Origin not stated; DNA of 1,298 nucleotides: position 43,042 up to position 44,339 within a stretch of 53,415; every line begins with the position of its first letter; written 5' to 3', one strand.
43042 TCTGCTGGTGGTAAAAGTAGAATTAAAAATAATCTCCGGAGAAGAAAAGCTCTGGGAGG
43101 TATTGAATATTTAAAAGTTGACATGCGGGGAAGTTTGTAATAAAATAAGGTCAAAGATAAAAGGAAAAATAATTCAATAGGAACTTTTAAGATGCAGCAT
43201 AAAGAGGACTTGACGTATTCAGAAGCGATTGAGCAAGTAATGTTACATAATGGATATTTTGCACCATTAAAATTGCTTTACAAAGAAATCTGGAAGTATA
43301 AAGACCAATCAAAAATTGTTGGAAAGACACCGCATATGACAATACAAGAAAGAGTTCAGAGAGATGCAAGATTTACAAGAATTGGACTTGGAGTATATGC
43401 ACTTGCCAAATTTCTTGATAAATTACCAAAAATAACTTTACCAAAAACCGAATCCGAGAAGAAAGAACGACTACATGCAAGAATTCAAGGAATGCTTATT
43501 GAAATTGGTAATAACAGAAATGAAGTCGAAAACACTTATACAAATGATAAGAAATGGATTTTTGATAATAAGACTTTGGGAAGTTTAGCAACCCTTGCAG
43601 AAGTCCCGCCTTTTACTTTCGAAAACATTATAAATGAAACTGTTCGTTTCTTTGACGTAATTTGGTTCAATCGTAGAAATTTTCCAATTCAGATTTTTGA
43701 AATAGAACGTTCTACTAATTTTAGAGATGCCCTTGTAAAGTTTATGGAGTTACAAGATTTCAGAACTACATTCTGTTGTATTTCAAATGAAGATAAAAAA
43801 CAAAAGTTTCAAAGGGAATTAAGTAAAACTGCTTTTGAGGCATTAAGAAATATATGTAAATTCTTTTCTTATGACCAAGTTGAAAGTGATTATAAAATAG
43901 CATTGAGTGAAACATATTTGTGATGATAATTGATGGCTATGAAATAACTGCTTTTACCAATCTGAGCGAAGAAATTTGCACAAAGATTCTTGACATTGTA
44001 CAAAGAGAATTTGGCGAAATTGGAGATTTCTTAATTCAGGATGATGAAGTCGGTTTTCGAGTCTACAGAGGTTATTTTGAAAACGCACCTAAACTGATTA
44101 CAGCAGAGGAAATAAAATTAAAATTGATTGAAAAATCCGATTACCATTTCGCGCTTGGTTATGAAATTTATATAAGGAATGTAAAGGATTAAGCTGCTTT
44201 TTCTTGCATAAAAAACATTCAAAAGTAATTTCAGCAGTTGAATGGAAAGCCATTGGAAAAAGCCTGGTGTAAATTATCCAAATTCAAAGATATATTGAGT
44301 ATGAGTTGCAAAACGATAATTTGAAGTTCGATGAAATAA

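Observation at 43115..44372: Low-GC, hairpin-free two-gene islet between lpxK and nadB: candidate restriction or defence module (HARE-HTH-like plus PD-(D/E)xK-like protein with a small partner)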

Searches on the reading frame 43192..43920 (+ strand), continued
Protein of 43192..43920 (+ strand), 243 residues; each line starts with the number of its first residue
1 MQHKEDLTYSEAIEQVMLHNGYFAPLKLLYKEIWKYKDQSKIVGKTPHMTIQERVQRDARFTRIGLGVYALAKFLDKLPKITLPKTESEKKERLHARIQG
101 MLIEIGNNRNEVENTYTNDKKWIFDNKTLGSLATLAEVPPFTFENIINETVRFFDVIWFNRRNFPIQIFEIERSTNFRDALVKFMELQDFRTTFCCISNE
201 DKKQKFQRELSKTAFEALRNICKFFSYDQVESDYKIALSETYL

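Call 80: search_protein_families(library=phrogs, proteins=[window:43192-43920:+, L018:7013-7765:+, L034:1809-2099:+], max_evalue=0.1)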
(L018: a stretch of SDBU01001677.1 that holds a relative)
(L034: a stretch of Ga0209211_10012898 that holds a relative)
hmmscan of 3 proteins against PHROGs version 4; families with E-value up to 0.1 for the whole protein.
window:43192-43920:+ (243 aa): 0 families

L018:7013-7765:+ (251 aa): 0 families

L034:1809-2099:+ (97 aa): 1 family
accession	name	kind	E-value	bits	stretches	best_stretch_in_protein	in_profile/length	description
phrog_10258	-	unknown function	0.026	15.7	1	17-76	36-91/105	-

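Call 81: search_protein_families(library=pfam, alignment_id=A1, max_evalue=10)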
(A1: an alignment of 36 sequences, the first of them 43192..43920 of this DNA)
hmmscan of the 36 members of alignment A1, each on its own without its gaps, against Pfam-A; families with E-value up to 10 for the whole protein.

A. member 1, window:43192-43920:+ (243 aa): 1 family
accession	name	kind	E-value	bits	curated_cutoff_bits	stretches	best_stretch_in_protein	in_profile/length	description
PF14641.11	HTH_44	-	0.1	13.5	35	1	201-234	23-56/117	Helix-turn-helix DNA-binding domain of SPT6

B. families by the number of members that match (of 36 scanned): 13 families
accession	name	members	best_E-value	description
PF05066.19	HARE-HTH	2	0.034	HB1, ASXL, restriction endonuclease HTH domain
PF14641.11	HTH_44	2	0.1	Helix-turn-helix DNA-binding domain of SPT6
PF18700.6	Castor1_N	1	0.019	Cytosolic arginine sensor for mTORC1 subunit 1 N-terminal domain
PF17774.7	YlmH_RBD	1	0.022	Putative RNA-binding domain in YlmH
PF22164.2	Dark_WHD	1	0.065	Dark, winged-helix domain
PF09532.15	FDF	1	0.078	FDF domain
PF21728.3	PADR1_N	1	0.1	PADR1, N-terminal helical domain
PF12434.13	Malate_DH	1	0.1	Malate dehydrogenase enzyme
PF25787.1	HTH_SB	1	0.16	Sleeping Beauty transposase HTH domain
PF12843.12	QSregVF_b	1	0.18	Putative quorum-sensing-regulated virulence factor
PF00835.24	SNAP-25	1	0.19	SNAP-25 family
PF25445.1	CCHC_ZFPM2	1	0.2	ZFPM2-like CCHC zinc finger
PF03112.19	DUF244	1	2.7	Uncharacterized protein family (ORF7) DUF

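Call 83: search_dna_similar(query=window:43192-43920:+, collection=plasmids, mode=protein, max_evalue=0.001, max_rows=12)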
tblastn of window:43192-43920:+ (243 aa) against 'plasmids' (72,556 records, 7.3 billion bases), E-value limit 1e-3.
Records with a match: 72; places in all: 72; records where one place covers at least 80% of the query: 1.
Best place of each record, by identity: <60% 72.
By first word of the organism name: Enterococcus 61; Azospirillum 3; Cupriavidus 3; Hymenobacter 2; Halobacterium 1; Caulobacter 1; Bradyrhizobium 1.
By predicted mobility (MOB-suite, as given by PLSDB): conjugative 50; non-mobilizable 17; mobilizable 5.
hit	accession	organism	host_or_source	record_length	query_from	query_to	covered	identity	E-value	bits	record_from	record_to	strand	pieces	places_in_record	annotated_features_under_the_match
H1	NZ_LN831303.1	Halobacterium hubeiense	-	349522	11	232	91%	34.1%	2e-34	137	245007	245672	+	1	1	hypothetical protein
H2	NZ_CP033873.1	Caulobacter sp. FWC26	whole organism,isolated from activated ...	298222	64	231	69%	23.0%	1e-8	62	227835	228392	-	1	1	type II restriction endonuclease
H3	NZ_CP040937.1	Hymenobacter sp. DG01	cell culture,water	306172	85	217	55%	25.4%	2e-4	50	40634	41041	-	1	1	hypothetical protein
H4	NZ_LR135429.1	Enterococcus faecium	-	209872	80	187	44%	30.9%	2e-5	53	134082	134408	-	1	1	type II restriction endonuclease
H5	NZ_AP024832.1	Enterococcus faecium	Homo sapiens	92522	80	187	44%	30.9%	2e-5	53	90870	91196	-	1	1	hypothetical protein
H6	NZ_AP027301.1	Enterococcus hirae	Bacteria,excrement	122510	80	187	44%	30.9%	2e-5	53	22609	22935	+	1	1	hypothetical protein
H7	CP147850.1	Enterococcus faecium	water,water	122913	80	187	44%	30.9%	2e-5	53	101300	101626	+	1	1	type II restriction endonuclease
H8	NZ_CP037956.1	Enterococcus hirae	fecal sample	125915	80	187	44%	30.9%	2e-5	53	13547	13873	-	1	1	hypothetical protein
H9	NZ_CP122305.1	Enterococcus hirae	pure culture,piglets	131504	80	187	44%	30.9%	2e-5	53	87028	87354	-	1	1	hypothetical protein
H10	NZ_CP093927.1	Enterococcus hirae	swine,water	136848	80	187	44%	30.9%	2e-5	53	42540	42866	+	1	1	hypothetical protein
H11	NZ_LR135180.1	Enterococcus faecium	-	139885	80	187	44%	30.9%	2e-5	53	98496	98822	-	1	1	hypothetical protein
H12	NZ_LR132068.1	Enterococcus faecium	-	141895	80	187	44%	30.9%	2e-5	53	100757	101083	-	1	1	hypothetical protein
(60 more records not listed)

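Call 84: search_dna_similar(query=window:43192-43920:+, collection=phages, mode=protein, max_evalue=0.001, max_rows=12)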
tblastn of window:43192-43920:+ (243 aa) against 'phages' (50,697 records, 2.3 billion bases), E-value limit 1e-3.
No match.

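Call 85: get_annotated_region(hit=H1, flank=4000)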
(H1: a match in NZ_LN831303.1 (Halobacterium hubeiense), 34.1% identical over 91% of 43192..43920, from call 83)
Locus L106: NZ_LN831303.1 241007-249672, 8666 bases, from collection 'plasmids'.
description: Halobacterium hubeiense strain JI20-1 plasmid pSTJ001, complete sequence
organism: Halobacterium hubeiense (NCBI taxid 1407499)
taxonomy: Archaea; Euryarchaeota; Halobacteria; Halobacteriales; Halobacteriaceae; Halobacterium; Halobacterium hubeiense
host: -; source: -; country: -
typing (MOB-suite, as given by PLSDB): non-mobilizable
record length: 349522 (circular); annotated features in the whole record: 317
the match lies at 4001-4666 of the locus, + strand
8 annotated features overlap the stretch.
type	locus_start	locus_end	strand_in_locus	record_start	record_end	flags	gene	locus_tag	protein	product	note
CDS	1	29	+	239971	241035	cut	-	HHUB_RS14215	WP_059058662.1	hypothetical protein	-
CDS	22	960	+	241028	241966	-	-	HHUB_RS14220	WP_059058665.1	hypothetical protein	-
CDS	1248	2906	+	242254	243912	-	-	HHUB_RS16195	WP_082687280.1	DUF2254 family protein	-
CDS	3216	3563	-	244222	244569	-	-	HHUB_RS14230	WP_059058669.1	hypothetical protein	-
CDS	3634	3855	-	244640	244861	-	-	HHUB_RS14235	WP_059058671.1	hypothetical protein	-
CDS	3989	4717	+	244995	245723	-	-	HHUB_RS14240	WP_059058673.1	hypothetical protein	-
CDS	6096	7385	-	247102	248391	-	-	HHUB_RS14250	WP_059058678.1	hypothetical protein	-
CDS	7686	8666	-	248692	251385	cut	-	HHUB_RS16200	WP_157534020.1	tetratricopeptide repeat protein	-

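Call 86: get_annotated_region(hit=H4, flank=4000)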
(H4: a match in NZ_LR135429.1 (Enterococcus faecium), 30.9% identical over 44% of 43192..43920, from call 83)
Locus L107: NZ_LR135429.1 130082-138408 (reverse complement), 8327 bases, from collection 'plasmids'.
description: Enterococcus faecium isolate E8927 plasmid 2
organism: Enterococcus faecium (NCBI taxid 1352)
taxonomy: Bacteria; Bacillota; Bacilli; Lactobacillales; Enterococcaceae; Enterococcus; Enterococcus faecium
host: -; source: -; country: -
typing (MOB-suite, as given by PLSDB): conjugative; replicon rep_cluster_893; relaxase MOBP; mating-pair formation MPF_T
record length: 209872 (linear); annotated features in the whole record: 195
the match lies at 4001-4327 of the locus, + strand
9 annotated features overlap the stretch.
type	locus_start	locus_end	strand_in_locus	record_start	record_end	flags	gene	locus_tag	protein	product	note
CDS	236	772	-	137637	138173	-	-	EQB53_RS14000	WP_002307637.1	class A sortase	-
CDS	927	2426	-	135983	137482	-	-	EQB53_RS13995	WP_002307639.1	peptidoglycan DD-metalloendopeptidase family protein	-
CDS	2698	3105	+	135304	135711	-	-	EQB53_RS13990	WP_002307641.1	NusG domain II-containing protein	-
CDS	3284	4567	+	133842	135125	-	-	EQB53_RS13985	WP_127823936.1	type II restriction endonuclease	-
CDS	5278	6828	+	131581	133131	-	-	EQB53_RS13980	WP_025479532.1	IS1182 family transposase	-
CDS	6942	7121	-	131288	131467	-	-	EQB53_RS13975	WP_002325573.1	DUF2933 domain-containing protein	-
CDS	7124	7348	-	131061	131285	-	-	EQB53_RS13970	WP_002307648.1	DUF2933 domain-containing protein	-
CDS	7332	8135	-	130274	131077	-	lgt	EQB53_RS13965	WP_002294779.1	prolipoprotein diacylglyceryl transferase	GO:0009249 - protein lipoylation [Evidence IEA]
CDS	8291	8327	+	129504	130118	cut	-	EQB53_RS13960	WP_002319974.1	TIGR01906 family membrane protein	-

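Call 87: get_annotated_region(hit=H2, flank=4000)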
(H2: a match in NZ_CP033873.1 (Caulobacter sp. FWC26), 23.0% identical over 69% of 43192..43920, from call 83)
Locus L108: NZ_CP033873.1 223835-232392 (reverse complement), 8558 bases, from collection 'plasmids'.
description: Caulobacter sp. FWC26 plasmid p1, complete sequence
organism: Caulobacter sp. FWC26 (NCBI taxid 69665)
taxonomy: Bacteria; Pseudomonadota; Alphaproteobacteria; Caulobacterales; Caulobacteraceae; Caulobacter; Caulobacter sp. FWC26
host: -; source: whole organism,isolated from activated sludge collected at the Gold Bar wastewater treatment facility; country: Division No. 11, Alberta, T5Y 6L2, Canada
typing (MOB-suite, as given by PLSDB): conjugative; replicon rep_cluster_2440; relaxase MOBQ; mating-pair formation MPF_T
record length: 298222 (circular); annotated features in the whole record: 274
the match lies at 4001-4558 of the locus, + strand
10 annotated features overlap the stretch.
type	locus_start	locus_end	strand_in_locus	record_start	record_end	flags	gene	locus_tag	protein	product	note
CDS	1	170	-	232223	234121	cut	-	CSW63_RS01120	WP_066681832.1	2Fe-2S iron-sulfur cluster-binding protein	-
CDS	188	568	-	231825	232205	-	-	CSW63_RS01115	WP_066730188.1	hypothetical protein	-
CDS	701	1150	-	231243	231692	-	-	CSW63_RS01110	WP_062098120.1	heavy metal-responsive transcriptional regulator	-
CDS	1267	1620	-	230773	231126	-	-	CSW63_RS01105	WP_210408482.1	hypothetical protein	-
CDS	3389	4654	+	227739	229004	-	-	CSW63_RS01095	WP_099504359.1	type II restriction endonuclease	-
CDS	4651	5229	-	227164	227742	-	-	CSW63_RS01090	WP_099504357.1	sigma-70 family RNA polymerase sigma factor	GO:0006352 - DNA-templated transcription initiation [Evidence IEA]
CDS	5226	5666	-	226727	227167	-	-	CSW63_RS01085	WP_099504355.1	periplasmic heavy metal sensor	-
CDS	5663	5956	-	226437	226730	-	-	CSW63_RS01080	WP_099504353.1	hypothetical protein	-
CDS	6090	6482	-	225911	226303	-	-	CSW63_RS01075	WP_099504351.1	DUF305 domain-containing protein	-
CDS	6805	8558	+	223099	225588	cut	-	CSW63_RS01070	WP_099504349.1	heavy metal translocating P-type ATPase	GO:0006812 - monoatomic cation transport [Evidence IEA]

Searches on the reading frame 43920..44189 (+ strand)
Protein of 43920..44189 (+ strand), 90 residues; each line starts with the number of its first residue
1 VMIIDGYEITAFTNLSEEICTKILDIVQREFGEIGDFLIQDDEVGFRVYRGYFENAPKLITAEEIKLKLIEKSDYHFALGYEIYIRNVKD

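Call 4: search_protein_families(library=pfam, proteins=[window:43920-44189:+], max_evalue=1)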
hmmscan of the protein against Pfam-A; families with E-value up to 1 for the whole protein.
window:43920-44189:+ (90 aa): 0 families

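Call 5: search_protein_families(library=padloc, proteins=[window:43920-44189:+], max_evalue=1)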
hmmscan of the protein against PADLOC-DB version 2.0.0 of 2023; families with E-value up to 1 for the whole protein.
window:43920-44189:+ (90 aa): 0 families

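Call 6: search_protein_families(library=ncbifam, proteins=[window:43920-44189:+], max_evalue=1)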
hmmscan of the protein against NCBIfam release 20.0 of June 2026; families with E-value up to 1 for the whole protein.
window:43920-44189:+ (90 aa): 0 families

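Call 9: find_homologous_proteins(query=window:43920-44189:+, max_evalue=0.001)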
Query window:43920-44189:+ (90 aa): 34 proteins with E <= 0.001 among 34 candidates.
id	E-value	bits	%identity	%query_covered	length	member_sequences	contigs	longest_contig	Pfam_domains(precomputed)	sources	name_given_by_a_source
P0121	5.8e-47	175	93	99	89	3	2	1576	-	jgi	jgi:hypothetical protein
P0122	1.8e-46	174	91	99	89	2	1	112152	-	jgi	jgi:hypothetical protein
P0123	6.0e-46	172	91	99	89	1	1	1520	-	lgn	-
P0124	2.3e-44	167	88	99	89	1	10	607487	-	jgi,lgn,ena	jgi:hypothetical protein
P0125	7.2e-44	165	86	98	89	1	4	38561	-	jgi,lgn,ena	-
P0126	1.1e-38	149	75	99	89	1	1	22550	-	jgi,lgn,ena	-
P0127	1.1e-38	149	75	99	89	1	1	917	-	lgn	-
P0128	3.0e-38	148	77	98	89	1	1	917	-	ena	-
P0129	1.4e-36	142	71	99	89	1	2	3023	-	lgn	-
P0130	1.6e-36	142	75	99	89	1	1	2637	-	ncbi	-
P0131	1.7e-36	142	74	94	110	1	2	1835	-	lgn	-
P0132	2.6e-36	141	80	92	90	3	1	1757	-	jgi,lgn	-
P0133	2.0e-35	139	73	99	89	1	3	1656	-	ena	-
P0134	2.1e-35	138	78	92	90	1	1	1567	-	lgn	-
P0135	2.4e-35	138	75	97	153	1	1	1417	-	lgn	-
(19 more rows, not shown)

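Call 36: search_protein_representatives(alignment_id=A2)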
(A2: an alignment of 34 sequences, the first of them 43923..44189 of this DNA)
Query: 34 sequences, 89 profile positions. Proteins with E-value up to 0.001 (for the whole library): 27; up to 1e-10: 20; up to 1e-30: 1. The best 27 are listed.
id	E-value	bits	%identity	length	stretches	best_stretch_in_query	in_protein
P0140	4.9e-39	148.6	-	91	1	1-87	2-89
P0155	6.1e-30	119.5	-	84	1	1-83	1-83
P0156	1.3e-29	118.4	-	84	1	1-82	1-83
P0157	8.2e-28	112.6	-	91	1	1-85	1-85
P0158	1.1e-26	109.0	-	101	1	6-86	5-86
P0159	5.4e-26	106.8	-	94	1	7-87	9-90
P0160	2.0e-20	89.0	-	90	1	6-87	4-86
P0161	7.5e-20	87.1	-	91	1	3-88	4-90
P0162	1.5e-19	86.2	-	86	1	8-84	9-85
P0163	1.8e-17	79.5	-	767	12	9-29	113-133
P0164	1.0e-14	70.7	-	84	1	20-82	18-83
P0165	2.1e-14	69.7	-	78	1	22-84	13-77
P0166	2.3e-14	69.5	-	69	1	22-83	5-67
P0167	1.7e-13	66.7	-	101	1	21-86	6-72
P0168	3.3e-13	65.8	-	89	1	13-83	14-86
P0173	3.8e-11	59.2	-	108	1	26-87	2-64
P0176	2.5e-08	50.2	-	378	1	22-88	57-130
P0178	1.9e-04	37.8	-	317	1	35-85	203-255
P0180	7.5e-04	35.8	-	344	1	17-85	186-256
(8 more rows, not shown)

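Call 38: search_protein_families(library=pfam, proteins=[P0176, P0178, P0180, P0163, P0173, P0158], max_evalue=0.1)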
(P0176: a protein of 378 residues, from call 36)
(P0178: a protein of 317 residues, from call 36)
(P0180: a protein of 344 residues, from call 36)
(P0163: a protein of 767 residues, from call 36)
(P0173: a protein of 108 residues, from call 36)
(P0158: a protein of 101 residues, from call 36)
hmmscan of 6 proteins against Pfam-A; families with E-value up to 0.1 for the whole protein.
P0176 (378 aa): 6 families
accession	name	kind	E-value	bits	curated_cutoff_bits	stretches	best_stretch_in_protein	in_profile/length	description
PF17192.9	MukF_M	-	0.021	15.1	25.2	0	125-207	72-155/161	MukF middle domain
PF11348.13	DUF3150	-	0.033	13.9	24.9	0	265-317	191-235/257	Protein of unknown function (DUF3150)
PF24134.1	DUF7401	-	0.043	14.5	27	0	147-213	31-92/116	Domain of unknown function (DUF7401)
PF20651.3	EXOC6_Sec15_N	-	0.065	13.6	27.2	0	145-185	60-99/170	Exocyst complex component EXOC6/Sec15, N-terminal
PF05638.18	T6SS_HCP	-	0.068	13.9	23.5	0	127-172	32-76/129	Type VI secretion system effector, Hcp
PF12317.13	IFT46_B_C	-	0.091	12.9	22.2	1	153-244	70-162/211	Intraflagellar transport complex B protein 46 C terminal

P0178 (317 aa): 1 family
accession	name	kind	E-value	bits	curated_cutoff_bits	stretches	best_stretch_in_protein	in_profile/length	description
PF14137.11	DUF4304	-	0.097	13.1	23.2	0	26-149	6-109/115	Domain of unknown function (DUF4304)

P0180 (344 aa): 0 families

P0163 (767 aa): 0 families

P0173 (108 aa): 0 families

P0158 (101 aa): 0 families

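Call 47: predict_structure(alignment_id=A2)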
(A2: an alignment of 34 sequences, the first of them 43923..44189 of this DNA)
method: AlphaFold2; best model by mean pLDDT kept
length: 89 residues; sequences in the alignment: 34
mean_pLDDT: 94.7   pTM: 0.86
mean pLDDT of the five models: 94.7, 93.9, 93.8, 93.5, 87.8
residues with pLDDT >= 90: 80; 70-90: 6; 50-70: 1; < 50: 2
segments of 3 or more residues with pLDDT < 50: none
pLDDT, mean of each block of 10 residues (from residue 1): 93 97 98 97 98 98 97 97 76
secondary structure, 60 per line:
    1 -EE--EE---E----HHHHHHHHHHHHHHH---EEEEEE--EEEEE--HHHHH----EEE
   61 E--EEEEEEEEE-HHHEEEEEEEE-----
elements in order: H16-30 E34-39 E42-46 H49-53 E58-61 E64-72 E77-84

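Call 51: fold_search(model_id=the predicted structure, library=pdb)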
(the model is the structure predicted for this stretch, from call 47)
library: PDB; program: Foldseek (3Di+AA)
matches with E <= 10: 816; with E <= 0.001: 0
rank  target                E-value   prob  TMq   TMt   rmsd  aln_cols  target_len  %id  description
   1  9c58_M                1.9e-01  0.66  0.34  0.27   4.4        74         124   14  AP-3 bound to myristoylated Arf1 (Q71L) (released 2024-12-18)
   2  8sub_M                2.8e-01  0.20  0.29  0.07   5.9        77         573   10  E. coli SIR2-HerA complex (dodecamer SIR2 pentamer HerA) (released 2023-12-27)
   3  8h9i_D                3.0e-01  0.63  0.36  0.08   3.7        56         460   11  Human ATP synthase F1 domain, state2 (released 2023-05-31)
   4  8v7w_B                3.6e-01  0.33  0.31  0.19   5.5        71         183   18  Room-temperature X-ray structure of SARS-CoV-2 main protease catalytic domain C145A precursor, residues nsp4(-6)-1-199 (released 2024-05-29)
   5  6y2g_B                3.8e-01  0.25  0.30  0.12   5.6        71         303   17  Crystal structure (orthorhombic form) of the complex resulting from the reaction between SARS-CoV-2 (2019-nCoV) main p (released 2020-03-04)
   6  1aqc_B                4.6e-01  0.08  0.21  0.17  11.0        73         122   10  X11 PTB DOMAIN-10MER PEPTIDE COMPLEX (released 1997-12-24)
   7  2ejx                  4.6e-01  0.08  0.25  0.18  14.7       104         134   10  Crystal structure of the hypothetical protein STK_08120 from Sulfolobus tokodaii (released 2008-03-25)
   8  2le1_MODEL_1_A        4.6e-01  0.04  0.17  0.12  12.9        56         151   12  Solution NMR Structure of Tfu_2981 from Thermobifida fusca, Northeast Structural Genomics Consortium Target Tf (released 2011-06-29)
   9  8h9t_D                4.8e-01  0.51  0.36  0.09   3.7        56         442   11  Human ATP synthase state 2 (combined) (released 2023-05-31)
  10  8v8e_B                4.8e-01  0.23  0.30  0.18   5.5        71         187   17  Room-temperature X-ray structure of SARS-CoV-2 main protease catalytic domain (residues 1-199-6H) in complex with ensi (released 2024-05-29)
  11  8dkj                  4.8e-01  0.23  0.32  0.13   5.8        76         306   17  Polymorphism in SARS-CoV-2 Nsp5 main protease reveals differences in cleavage of viral and host substrates (released 2023-05-03)
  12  7ujg_B                5.2e-01  0.23  0.32  0.19   5.7        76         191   17  Room-temperature X-ray structure of monomeric SARS-CoV-2 main protease catalytic domain (MPro1-196) in complex with GC (released 2022-10-05)
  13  7xax_B                5.2e-01  0.21  0.30  0.13   5.6        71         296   17  Crystal structure of SARS coronavirus main protease in complex with Baicalei (released 2023-03-22)
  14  7xb4_B                5.2e-01  0.21  0.31  0.13   6.0        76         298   18  Crystal structure of SARS-Cov-2 main protease D48N mutant in complex with PF07321332 (released 2023-03-22)
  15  8e4j_A                5.2e-01  0.18  0.29  0.12   6.3        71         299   18  Room-temperature X-ray structure of SARS-CoV-2 main protease H41A miniprecursor mutant (released 2022-11-23)
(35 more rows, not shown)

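Call 80: search_protein_families(library=phrogs, proteins=[window:43923-44189:+], max_evalue=0.1)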
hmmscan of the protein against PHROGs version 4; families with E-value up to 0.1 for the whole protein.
window:43923-44189:+ (89 aa): 0 families

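Call 82: fold_search(model_id=the predicted structure, library=viral)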
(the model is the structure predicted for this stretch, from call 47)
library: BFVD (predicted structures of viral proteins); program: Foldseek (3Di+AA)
matches with E <= 10: 1064; with E <= 0.001: 0
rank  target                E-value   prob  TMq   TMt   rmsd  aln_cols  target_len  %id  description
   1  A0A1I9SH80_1          4.2e-02  0.69  0.31  0.03  11.2        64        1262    9  Genome polyprotein [Botrytis cinerea betaendornavirus 1]
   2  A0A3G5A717            6.0e-02  0.63  0.38  0.08   7.2        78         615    9  Uncharacterized protein [Hyperionvirus sp.]
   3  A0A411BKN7            6.4e-02  0.98  0.50  0.57   4.7        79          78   16  Uncharacterized protein [Vibrio phage VspSw_1]
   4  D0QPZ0                1.1e-01  0.30  0.29  0.14  13.3        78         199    5  Methyltransferase (Fragment) [Mertensia leaf curl virus]
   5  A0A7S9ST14            1.1e-01  0.18  0.22  0.19  11.4        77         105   12  Uncharacterized protein [Virus NIOZ-UU159]
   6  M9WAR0                1.2e-01  0.18  0.25  0.20  13.0        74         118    9  RNA-dependent RNA polymerase (Fragment) [Garlic virus X]
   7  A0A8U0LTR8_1          1.3e-01  0.41  0.30  0.03  11.8        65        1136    8  (no name in the UniProt tables at hand)
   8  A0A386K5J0            1.3e-01  0.20  0.27  0.10  11.6        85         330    8  Uncharacterized protein [Dickeya phage vB_DsoM_JA11]
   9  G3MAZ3                1.4e-01  0.25  0.28  0.24  10.6        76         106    9  Gp613 [Bacillus phage G]
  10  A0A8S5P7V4            1.5e-01  0.87  0.43  0.24   4.2        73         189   11  HeH/LEM domain [Herelleviridae sp. cttEB8]
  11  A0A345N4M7            1.7e-01  0.90  0.44  0.26   2.6        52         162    8  (no name in the UniProt tables at hand)
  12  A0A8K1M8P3            1.7e-01  0.28  0.28  0.08  11.1        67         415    7  (no name in the UniProt tables at hand)
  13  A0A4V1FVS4            1.7e-01  0.23  0.22  0.23  10.8        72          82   10  (no name in the UniProt tables at hand)
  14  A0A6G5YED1            1.8e-01  0.54  0.37  0.38   8.8        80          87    6  (no name in the UniProt tables at hand)
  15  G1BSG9                1.9e-01  0.28  0.31  0.31   6.0        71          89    8  Uncharacterized protein [Mycobacterium phage Yoshi]
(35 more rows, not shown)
